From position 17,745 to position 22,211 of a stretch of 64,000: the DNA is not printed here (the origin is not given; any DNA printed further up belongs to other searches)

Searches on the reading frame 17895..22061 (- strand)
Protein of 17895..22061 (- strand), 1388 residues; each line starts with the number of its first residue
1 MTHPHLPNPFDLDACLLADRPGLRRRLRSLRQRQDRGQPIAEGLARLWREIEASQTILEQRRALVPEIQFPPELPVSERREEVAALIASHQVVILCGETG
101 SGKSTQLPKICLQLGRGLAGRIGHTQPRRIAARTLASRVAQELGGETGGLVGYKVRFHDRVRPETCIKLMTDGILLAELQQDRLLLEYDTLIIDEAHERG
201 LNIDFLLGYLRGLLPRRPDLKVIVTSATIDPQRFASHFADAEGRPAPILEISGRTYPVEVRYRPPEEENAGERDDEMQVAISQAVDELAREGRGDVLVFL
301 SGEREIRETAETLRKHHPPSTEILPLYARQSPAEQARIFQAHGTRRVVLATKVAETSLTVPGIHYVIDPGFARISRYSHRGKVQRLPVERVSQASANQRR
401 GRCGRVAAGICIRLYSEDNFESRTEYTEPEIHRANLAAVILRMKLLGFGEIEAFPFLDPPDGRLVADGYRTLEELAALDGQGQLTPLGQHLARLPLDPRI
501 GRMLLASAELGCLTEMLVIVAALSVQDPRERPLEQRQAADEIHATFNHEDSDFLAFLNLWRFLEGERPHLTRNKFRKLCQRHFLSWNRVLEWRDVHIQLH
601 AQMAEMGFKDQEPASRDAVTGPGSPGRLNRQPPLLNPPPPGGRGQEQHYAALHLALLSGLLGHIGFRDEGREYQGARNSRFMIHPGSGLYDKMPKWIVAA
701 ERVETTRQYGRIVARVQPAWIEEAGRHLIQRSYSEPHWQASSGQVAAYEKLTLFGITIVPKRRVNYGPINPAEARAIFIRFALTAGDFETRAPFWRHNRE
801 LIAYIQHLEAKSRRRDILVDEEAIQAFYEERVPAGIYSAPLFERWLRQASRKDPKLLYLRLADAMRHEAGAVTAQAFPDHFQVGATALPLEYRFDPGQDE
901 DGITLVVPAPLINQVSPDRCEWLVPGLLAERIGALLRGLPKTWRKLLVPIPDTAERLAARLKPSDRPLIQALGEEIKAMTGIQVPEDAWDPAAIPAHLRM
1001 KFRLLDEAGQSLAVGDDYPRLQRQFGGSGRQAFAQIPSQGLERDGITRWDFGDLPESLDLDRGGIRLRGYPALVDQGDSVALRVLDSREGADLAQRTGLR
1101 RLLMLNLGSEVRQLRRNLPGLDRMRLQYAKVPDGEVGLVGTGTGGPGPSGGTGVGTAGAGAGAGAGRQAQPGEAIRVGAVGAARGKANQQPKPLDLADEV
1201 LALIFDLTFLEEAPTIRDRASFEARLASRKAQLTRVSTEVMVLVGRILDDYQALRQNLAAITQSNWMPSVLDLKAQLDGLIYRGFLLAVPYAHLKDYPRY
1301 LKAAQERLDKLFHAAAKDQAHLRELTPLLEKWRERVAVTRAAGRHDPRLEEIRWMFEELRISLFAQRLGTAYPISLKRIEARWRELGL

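Call 10: search_protein_families(library=ncbifam, proteins=[window:17895-22061:-], max_evalue=0.00001)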
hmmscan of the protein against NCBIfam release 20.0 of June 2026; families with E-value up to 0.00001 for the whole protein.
window:17895-22061:- (1388 aa): 4 families
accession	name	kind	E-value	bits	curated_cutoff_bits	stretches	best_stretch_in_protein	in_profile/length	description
TIGR01967.1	DEAH_box_HrpA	equivalog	0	1648.2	722.75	3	11-617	4-608/1284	ATP-dependent RNA helicase HrpA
NF008348.1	PRK11131.1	equivalog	0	1500.3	1400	3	12-614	6-607/1287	ATP-dependent RNA helicase HrpA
TIGR01970.1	DEAH_box_HrpB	equivalog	2e-106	357.2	546.15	1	74-532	1-452/825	ATP-dependent helicase HrpB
NF008662.0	PRK11664.1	equivalog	2.7e-98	330.2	1053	1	73-529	3-451/813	ATP-dependent helicase HrpB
